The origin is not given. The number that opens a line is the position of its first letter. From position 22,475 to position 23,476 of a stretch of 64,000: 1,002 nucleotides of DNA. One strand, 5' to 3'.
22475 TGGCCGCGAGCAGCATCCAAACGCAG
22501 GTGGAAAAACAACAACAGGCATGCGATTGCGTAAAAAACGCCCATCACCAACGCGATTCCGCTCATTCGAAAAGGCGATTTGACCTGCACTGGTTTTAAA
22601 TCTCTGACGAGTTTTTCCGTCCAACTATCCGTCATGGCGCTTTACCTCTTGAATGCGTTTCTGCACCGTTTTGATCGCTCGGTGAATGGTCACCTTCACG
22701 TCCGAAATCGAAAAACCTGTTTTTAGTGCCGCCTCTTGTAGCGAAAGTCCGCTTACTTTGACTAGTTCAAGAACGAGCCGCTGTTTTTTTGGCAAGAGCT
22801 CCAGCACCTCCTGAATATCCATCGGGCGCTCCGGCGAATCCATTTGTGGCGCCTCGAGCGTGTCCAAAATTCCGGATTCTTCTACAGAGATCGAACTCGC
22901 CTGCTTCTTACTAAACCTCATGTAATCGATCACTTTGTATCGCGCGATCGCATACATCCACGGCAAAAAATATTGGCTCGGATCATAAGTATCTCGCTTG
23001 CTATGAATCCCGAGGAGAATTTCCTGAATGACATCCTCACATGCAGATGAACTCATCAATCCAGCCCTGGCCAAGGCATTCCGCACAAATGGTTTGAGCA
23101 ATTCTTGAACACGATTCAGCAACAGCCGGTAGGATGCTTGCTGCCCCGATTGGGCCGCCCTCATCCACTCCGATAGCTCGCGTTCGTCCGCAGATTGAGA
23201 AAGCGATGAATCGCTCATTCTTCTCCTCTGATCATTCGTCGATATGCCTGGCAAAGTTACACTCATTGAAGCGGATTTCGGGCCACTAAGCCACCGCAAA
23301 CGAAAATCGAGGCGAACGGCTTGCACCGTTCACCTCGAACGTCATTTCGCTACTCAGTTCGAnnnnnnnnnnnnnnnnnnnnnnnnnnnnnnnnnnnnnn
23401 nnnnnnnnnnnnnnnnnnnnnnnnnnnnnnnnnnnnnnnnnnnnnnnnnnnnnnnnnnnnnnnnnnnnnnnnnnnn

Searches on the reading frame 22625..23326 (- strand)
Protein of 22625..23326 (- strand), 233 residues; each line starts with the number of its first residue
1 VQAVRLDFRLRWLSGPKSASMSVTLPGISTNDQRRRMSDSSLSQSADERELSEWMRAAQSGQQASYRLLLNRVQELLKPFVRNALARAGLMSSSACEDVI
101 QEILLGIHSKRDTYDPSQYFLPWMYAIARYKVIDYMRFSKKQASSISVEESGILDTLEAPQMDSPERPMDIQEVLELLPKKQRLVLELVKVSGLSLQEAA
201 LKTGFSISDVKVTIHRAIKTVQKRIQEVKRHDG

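Call 5: search_protein_families(library=pfam, proteins=[window:22625-23326:-], max_evalue=0.01)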
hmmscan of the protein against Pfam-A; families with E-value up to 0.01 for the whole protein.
window:22625-23326:- (233 aa): 4 families
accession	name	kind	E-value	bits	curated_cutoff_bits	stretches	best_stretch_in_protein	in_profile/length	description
PF08281.18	Sigma70_r4_2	-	7e-12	45.2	25.7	1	170-220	3-53/54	Sigma-70, region 4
PF04542.20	Sigma70_r2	-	1.7e-09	37.8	24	1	78-138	6-67/71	Sigma-70 region 2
PF04545.22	Sigma70_r4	-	3.5e-06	26.9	24.1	1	175-222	2-49/50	Sigma-70, region 4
PF07638.17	Sigma70_ECF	-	1.3e-05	25.6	21.1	1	49-215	2-173/185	ECF sigma factor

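Call 6: search_protein_families(library=ncbifam, proteins=[window:22625-23326:-], max_evalue=0.01)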
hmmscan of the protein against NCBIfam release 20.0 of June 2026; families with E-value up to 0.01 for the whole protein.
window:22625-23326:- (233 aa): 82 families (the best 25 are shown)
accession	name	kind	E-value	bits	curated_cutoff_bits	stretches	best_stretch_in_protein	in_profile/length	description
NF009191.0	PRK12539.1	subfamily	2.2e-48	164.2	171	1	47-228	4-182/185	sigma-70 family RNA polymerase sigma factor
NF009165.0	PRK12512.1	equivalog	3.3e-43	147.4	198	1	45-228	3-182/184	RNA polymerase sigma factor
NF009188.0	PRK12536.1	subfamily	1.7e-40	139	250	1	43-228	9-189/190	RNA polymerase sigma factor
TIGR02937.1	sigma70-ECF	superfamily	6.3e-22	77.9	42.9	1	71-224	4-164/165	sigma-70 family RNA polymerase sigma factor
NF007230.0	PRK09648.1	subfamily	1.5e-20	73.8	209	1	43-228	5-192/195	RNA polymerase sigma factor ShbA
NF058625.1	sigma_PG0214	equivalog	2.9e-19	69.4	130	1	85-230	20-166/170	GFO_1088 family ECF-type sigma factor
NF009166.1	PRK12513.1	equivalog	4e-18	65.8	206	1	52-229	10-190/193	RNA polymerase sigma factor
TIGR02959.1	SigZ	equivalog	1.4e-17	64.1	168.65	1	91-226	17-149/170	RNA polymerase sigma factor SigZ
TIGR02989.1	Sig-70_gvs1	subfamily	4.7e-17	62.4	124.55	1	70-221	7-154/158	RNA polymerase sigma-70 factor, Rhodopirellula/Verrucomicrobium family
TIGR02985.1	Sig70_bacteroi1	subfamily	3.5e-16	59.9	126.4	1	86-224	18-161/162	RNA polymerase sigma-70 factor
NF007215.0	PRK09637.1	equivalog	4.9e-16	59.2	212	1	91-226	23-155/181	RNA polymerase sigma factor SigZ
TIGR02950.1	SigM_subfam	subfamily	8.2e-16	58.2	147.95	1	93-225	24-158/159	RNA polymerase sigma factor, SigM family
NF009172.0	PRK12519.1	subfamily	1.1e-14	54.4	222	1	39-227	4-191/194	RNA polymerase sigma factor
NF007225.0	PRK09643.1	equivalog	4e-13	49.5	190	1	44-229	7-186/204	RNA polymerase sigma factor SigM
NF007223.0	PRK09641.1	equivalog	1e-12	48.3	209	1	90-227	39-186/187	RNA polymerase sigma factor SigW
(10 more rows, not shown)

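Call 17: find_homologous_proteins(query=window:22625-23218:-, max_evalue=1e-10)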
Query window:22625-23218:- (197 aa): 83 proteins with E <= 1e-10 among 243 candidates.
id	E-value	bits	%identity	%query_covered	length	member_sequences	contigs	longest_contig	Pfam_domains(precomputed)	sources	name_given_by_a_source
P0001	1.7e-119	414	100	100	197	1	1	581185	PF07638.18,PF04545.23,PF04542.21,PF08281.19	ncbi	-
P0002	3.9e-57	211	54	97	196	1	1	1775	PF07638.18,PF04542.21,PF08281.19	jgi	jgi:RNA polymerase sigma-70 factor (ECF subfamily)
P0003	3.5e-55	205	53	97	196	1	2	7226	PF07638.18,PF04545.23,PF04542.21,PF08281.19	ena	-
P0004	6.5e-55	204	54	94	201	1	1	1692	PF04545.23,PF04542.21,PF08281.19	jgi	-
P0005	9.2e-55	203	52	98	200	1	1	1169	PF04545.23,PF04542.21,PF08281.19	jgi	jgi:RNA polymerase sigma-70 factor, ECF subfamily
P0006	1.2e-53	200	51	98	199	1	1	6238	PF07638.18,PF04542.21,PF08281.19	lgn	-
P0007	1.7e-53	199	53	96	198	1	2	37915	PF07638.18,PF04545.23,PF04542.21,PF08281.19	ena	-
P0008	1.7e-53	199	52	97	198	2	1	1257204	PF07638.18,PF04545.23,PF04542.21,PF08281.19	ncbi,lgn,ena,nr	ncbi:MAG: sigma-70 family RNA polymerase sigma factor [Bdellovibrionales bacterium]|nr:sigma-70 fami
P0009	3.1e-53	198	50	97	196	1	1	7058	PF07638.18,PF04545.23,PF04542.21,PF08281.19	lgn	-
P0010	5.1e-53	198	54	97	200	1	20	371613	PF07638.18,PF04545.23,PF04542.21,PF08281.19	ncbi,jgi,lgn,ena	-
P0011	5.2e-53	198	50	99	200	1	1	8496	PF04545.23,PF04542.21,PF08281.19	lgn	-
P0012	6.2e-53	197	51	97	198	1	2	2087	PF07638.18,PF04545.23,PF04542.21,PF08281.19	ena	-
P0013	1.2e-52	196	51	95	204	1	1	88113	PF07638.18,PF04545.23,PF04542.21,PF08281.19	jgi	jgi:RNA polymerase sigma-70 factor (ECF subfamily)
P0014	2.7e-52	195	52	95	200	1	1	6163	PF04545.23,PF04542.21,PF08281.19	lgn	-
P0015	9.6e-52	193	53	95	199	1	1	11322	PF07638.18,PF04545.23,PF04542.21,PF08281.19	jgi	jgi:RNA polymerase sigma-70 factor (ECF subfamily)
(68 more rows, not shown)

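Call 20: find_related_loci(query=A1, collection=genome_contigs, flank=6000)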
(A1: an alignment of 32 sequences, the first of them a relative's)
Query A1 (197 aa) in genome_contigs; peptide patterns used: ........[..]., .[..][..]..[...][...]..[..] (x = any residue, [..] = any of these).
600 stretches matched a pattern (row limit reached: there are more); 591 encode a relative of the query (tblastn E <= 1e-3); the best 80 are kept; 80 distinct loci.
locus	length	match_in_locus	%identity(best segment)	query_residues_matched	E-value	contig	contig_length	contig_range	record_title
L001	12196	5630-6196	54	1-191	6e-61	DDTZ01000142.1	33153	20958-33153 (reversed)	MAG TPA_asm: Bdellovibrionaceae bacterium UBA2351 UBA2351_contig_3928, whole genome shotgun sequence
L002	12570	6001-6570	49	6-196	3e-56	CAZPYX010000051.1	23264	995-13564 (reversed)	MAG TPA_asm: uncultured Bdellovibrio sp. isolate binchicken_co185_152 genome assembly, contig: NODE_2862_length_23264_co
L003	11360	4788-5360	51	4-196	3e-55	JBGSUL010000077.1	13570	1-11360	MAG: Bdellovibrionales bacterium isolate JTS-AC431 k141_3182748, whole genome shotgun sequence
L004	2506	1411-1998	48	1-191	1e-51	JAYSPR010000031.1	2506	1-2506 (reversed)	MAG: Bacteriovoracaceae bacterium isolate GFS_11573 GFS_11573_30, whole genome shotgun sequence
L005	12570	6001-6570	48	1-191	9e-51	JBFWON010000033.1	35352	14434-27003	MAG: Bdellovibrionales bacterium isolate CA_2019_TPBF_137 NODE_6714_length_35352_cov_4.823932_TPBF, whole genome shotgun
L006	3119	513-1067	45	4-189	2e-49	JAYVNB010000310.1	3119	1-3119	MAG: Bacteriovoracaceae bacterium isolate GL65_DN_concoct_128 GL65_DN_concoct_128_309, whole genome shotgun sequence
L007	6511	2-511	47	20-191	1e-45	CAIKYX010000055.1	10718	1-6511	MAG: Oligoflexia bacterium isolate VK_bin-3925 genome assembly, contig: bin-3925:055/278, whole genome shotgun sequence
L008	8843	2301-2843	47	6-190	5e-45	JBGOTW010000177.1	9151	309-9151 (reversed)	MAG: bacterium isolate OBJ_0618_7090110_153 k141_3805551_length_9151_cov_24.3285, whole genome shotgun sequence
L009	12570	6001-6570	47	4-191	1e-44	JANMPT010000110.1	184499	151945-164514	MAG: Bdellovibrionales bacterium isolate OTE_51_metabat_401 OTE_51_k141_3591639, whole genome shotgun sequence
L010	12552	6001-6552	41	10-196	4e-43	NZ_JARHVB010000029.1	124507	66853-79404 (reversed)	Terripilifer ovatus strain H3SJ34-1 velvet_auto_105_29, whole genome shotgun sequence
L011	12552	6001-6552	40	7-193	2e-43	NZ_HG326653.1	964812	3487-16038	Afipia birgiae 34632, whole genome shotgun sequence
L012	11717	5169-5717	42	9-193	4e-42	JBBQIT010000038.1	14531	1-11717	MAG: Bdellovibrionota bacterium isolate Co_metawrap_796 Cmw_796_k141_24784924_length_14531_cov_7.0000, whole genome shot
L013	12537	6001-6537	41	10-191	8e-41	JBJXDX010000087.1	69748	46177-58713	MAG: Hyphomicrobiaceae bacterium isolate P.bin.59 k127_126502, whole genome shotgun sequence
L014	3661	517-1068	39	7-193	1e-40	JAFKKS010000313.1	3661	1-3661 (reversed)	MAG: Hyphomicrobiales bacterium isolate SCN18_30_10_14_R2_B_64_10 SCN18_30_10_14_R2_B_scaffold_19401, whole genome shotg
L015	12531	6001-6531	38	10-189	1e-39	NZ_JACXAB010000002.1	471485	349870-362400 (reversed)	Microvirga sp. strain BT688 NODE_2_length_471485_cov_36.856861, whole genome shotgun sequence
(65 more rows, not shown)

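Call 47: list_cluster_members(proteins=[P0001, P0084])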
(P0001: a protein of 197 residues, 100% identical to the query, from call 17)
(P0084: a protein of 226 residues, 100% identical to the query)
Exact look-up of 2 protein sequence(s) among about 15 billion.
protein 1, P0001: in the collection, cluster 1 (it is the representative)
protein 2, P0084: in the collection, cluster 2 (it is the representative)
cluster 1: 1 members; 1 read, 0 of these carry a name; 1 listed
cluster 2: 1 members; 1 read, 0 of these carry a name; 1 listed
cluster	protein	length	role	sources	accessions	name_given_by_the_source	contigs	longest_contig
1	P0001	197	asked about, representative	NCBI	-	-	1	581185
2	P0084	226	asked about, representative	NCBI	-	-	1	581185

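Call 56: search_dna_similar(query=window:22625-23218:-, collection=plasmids, mode=protein, max_rows=25, max_evalue=1e-15)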
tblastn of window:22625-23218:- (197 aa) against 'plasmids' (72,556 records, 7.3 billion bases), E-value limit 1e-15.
Records with a match: 357; places in all: 373; records where one place covers at least 80% of the query: 347.
Best place of each record, by identity: <60% 357.
By first word of the organism name: Rhizobium 82; Pantoea 69; Burkholderia 54; Sinorhizobium 34; Paraburkholderia 16; Agrobacterium 13; Shinella 10; Ensifer 8; Methylobacterium 7; Novosphingobium 6; and 26 more.
By predicted mobility (MOB-suite, as given by PLSDB): non-mobilizable 241; conjugative 68; mobilizable 48.
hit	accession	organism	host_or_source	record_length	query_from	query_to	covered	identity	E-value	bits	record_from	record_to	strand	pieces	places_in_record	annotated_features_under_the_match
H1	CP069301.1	Bradyrhizobium sp. PSBB068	monoisolate,Minnesota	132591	7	194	95%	38.6%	7e-34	133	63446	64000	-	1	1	sigma-70 family RNA polymerase sigma factor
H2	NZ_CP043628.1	Methylobacterium aquaticum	Prosopis cineraria,pure bacterial ...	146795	10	191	92%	39.6%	7e-35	136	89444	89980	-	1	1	sigma-70 family RNA polymerase sigma factor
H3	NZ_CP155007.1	Methylobacterium fujisawaense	concrete cylinder weathered outdoors on ...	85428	10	191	92%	39.0%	3e-34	134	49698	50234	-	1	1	sigma-70 family RNA polymerase sigma factor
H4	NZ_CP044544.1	Bradyrhizobium betae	Beta vulgaris,Cell culture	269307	1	189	96%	37.6%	3e-29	120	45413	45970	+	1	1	sigma-70 family RNA polymerase sigma factor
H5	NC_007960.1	Nitrobacter hamburgensis X14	-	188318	12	189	90%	39.3%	9e-33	130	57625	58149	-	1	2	sigma-70 family RNA polymerase sigma factor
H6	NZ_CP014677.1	Kozakia baliensis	palm brown sugar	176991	12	189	90%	39.1%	6e-22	99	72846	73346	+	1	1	sigma-70 family RNA polymerase sigma factor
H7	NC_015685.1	Afipia carboxidovorans OM5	-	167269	12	189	90%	38.8%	2e-31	126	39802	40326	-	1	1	sigma-70 family RNA polymerase sigma factor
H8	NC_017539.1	Afipia carboxidovorans OM4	-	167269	12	189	90%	38.8%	2e-31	126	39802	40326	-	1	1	sigma-70 family RNA polymerase sigma factor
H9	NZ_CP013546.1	Rhizobium phaseoli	Phaseolus vulgaris,Whole ...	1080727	5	192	95%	36.3%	4e-24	105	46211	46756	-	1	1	record has no annotation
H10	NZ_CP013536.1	Rhizobium phaseoli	Phaseolus vulgaris,Whole ...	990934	5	192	95%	36.3%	1e-23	104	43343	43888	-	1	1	sigma-70 family RNA polymerase sigma factor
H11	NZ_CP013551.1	Rhizobium phaseoli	Phaseolus vulgaris,Whole ...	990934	5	192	95%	36.3%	1e-23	104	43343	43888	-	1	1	sigma-70 family RNA polymerase sigma factor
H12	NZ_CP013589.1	Rhizobium phaseoli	Phaseolus vulgaris,Whole ...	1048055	5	192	95%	36.3%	1e-23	104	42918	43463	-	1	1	record has no annotation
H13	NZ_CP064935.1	Rhizobium phaseoli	Phaseolus vulgaris,single cell,soil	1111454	5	192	95%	36.3%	1e-23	104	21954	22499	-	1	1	record has no annotation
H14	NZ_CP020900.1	Rhizobium phaseoli Brasil 5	Phaseolus vulgaris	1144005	5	192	95%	36.3%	1e-23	104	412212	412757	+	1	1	record has no annotation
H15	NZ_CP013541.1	Rhizobium phaseoli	Phaseolus vulgaris,Whole ...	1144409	5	192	95%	36.3%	1e-23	104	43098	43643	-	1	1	record has no annotation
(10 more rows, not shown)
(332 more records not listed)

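Call 58: search_dna_similar(query=window:22625-23218:-, collection=plasmids, mode=protein, max_rows=60, max_evalue=1e-15, rows=spread)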
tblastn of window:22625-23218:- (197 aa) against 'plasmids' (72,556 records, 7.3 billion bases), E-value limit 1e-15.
Records with a match: 357; places in all: 373; records where one place covers at least 80% of the query: 347.
Best place of each record, by identity: <60% 357.
By first word of the organism name: Rhizobium 82; Pantoea 69; Burkholderia 54; Sinorhizobium 34; Paraburkholderia 16; Agrobacterium 13; Shinella 10; Ensifer 8; Methylobacterium 7; Novosphingobium 6; and 26 more.
By predicted mobility (MOB-suite, as given by PLSDB): non-mobilizable 241; conjugative 68; mobilizable 48.
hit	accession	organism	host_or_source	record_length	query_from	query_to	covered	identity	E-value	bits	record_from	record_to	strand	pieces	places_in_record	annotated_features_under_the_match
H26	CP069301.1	Bradyrhizobium sp. PSBB068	monoisolate,Minnesota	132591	7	194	95%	38.6%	7e-34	133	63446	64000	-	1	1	sigma-70 family RNA polymerase sigma factor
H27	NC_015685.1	Afipia carboxidovorans OM5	-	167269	12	189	90%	38.8%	2e-31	126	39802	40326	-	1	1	sigma-70 family RNA polymerase sigma factor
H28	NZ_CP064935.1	Rhizobium phaseoli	Phaseolus vulgaris,single cell,soil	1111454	5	192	95%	36.3%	1e-23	104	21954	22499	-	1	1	record has no annotation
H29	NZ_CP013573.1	Rhizobium phaseoli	Phaseolus vulgaris,Whole ...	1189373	5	192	95%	36.3%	1e-23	104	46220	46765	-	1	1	record has no annotation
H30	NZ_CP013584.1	Rhizobium phaseoli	Phaseolus vulgaris,Whole ...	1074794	5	192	95%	35.8%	4e-23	103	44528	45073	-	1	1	record has no annotation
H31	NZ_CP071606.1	Rhizobium binae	lentil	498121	6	185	91%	36.7%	1e-25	110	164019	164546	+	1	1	sigma-70 family RNA polymerase sigma factor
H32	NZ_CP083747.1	Pseudomonas sp. p1(2021b)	biogas slurry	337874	12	196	94%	35.5%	1e-23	104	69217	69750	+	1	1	sigma-70 family RNA polymerase sigma factor | DUF1109 domain-containing protein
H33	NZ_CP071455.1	Rhizobium lentis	lentil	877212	1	190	96%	34.2%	1e-20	96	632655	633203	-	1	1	sigma-70 family RNA polymerase sigma factor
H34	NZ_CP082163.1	Bradyrhizobium sp. 195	Acmispon strigosus,cell culture,root ...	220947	12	185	88%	37.3%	2e-29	120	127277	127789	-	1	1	sigma-70 family RNA polymerase sigma factor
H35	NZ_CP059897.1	Ciceribacter thiooxidans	mixed culture,soil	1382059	5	187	93%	35.1%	1e-22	101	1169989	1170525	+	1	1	none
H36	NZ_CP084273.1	Caballeronia grimmiae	Leptoglossus zonatus,Cell culture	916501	4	193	96%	33.7%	5e-22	100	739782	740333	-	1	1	sigma-70 family RNA polymerase sigma factor | DUF1109 domain-containing protein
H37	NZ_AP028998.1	Paraburkholderia sp. 22B1P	-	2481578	4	193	96%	33.5%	3e-21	98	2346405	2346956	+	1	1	none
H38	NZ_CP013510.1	Rhizobium sp. N1341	Phaseolus vulgaris,Whole ...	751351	5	190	94%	34.2%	1e-23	104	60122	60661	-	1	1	sigma-70 family RNA polymerase sigma factor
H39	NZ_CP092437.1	Rhizobium sp. K102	Phaseolus vulgaris,Cell culture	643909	5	190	94%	34.2%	2e-22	100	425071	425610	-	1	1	sigma-70 family RNA polymerase sigma factor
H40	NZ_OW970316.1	Pantoea agglomerans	Olive knot caused by Pseudomonas ...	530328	7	187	92%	34.8%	3e-18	89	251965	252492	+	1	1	sigma-70 family RNA polymerase sigma factor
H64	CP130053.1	Sinorhizobium meliloti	Medicago,Cell culture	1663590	8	189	92%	31.3%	1e-19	93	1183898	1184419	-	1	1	sigma-70 family RNA polymerase sigma factor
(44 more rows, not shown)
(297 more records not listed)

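Call 59: get_annotated_region(hit=H64, flank=4500)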
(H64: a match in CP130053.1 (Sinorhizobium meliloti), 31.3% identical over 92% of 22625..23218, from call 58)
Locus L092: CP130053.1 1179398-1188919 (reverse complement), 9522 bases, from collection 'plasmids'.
description: Sinorhizobium meliloti strain R14 plasmid pSymB, complete sequence
organism: Sinorhizobium meliloti (NCBI taxid 382)
taxonomy: Bacteria; Pseudomonadota; Alphaproteobacteria; Hyphomicrobiales; Rhizobiaceae; Sinorhizobium; Sinorhizobium meliloti
host: -; source: Medicago,Cell culture; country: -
typing (MOB-suite, as given by PLSDB): mobilizable; relaxase MOBQ
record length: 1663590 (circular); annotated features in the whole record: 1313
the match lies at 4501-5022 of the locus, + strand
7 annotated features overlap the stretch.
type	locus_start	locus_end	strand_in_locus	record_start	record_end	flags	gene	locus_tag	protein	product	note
CDS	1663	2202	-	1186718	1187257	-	-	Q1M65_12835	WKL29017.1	DoxX family protein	-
CDS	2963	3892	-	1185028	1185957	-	-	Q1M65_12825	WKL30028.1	DUF692 domain-containing protein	-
CDS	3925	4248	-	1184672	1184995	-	-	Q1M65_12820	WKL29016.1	DUF2282 domain-containing protein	-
CDS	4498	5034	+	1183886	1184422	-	-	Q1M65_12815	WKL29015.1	sigma-70 family RNA polymerase sigma factor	-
CDS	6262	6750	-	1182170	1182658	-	-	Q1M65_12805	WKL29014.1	GNAT family N-acetyltransferase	-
CDS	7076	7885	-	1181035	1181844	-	-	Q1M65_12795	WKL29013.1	TIM barrel protein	-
CDS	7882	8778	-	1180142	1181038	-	-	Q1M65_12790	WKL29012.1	hydroxyacid dehydrogenase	-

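Call 65: search_protein_families(library=ncbifam, proteins=[L001:5071-5346:-, L003:4213-4497:-], max_evalue=0.001)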
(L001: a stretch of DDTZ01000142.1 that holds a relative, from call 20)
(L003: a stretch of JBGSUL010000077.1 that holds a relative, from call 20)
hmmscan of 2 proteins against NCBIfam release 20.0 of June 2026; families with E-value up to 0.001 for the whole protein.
L001:5071-5346:- (92 aa): 1 family
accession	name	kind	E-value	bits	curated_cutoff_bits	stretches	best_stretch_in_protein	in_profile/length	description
NF050166.1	Cu_RiPP_BufA2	equivalog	6.8e-15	55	60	1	15-82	8-73/79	BufA2 family periplasmic bufferin-type metallophore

L003:4213-4497:- (95 aa): 1 family
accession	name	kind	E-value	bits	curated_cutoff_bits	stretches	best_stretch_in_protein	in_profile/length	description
NF050166.1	Cu_RiPP_BufA2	equivalog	4.1e-15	55.7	60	1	18-84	6-73/79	BufA2 family periplasmic bufferin-type metallophore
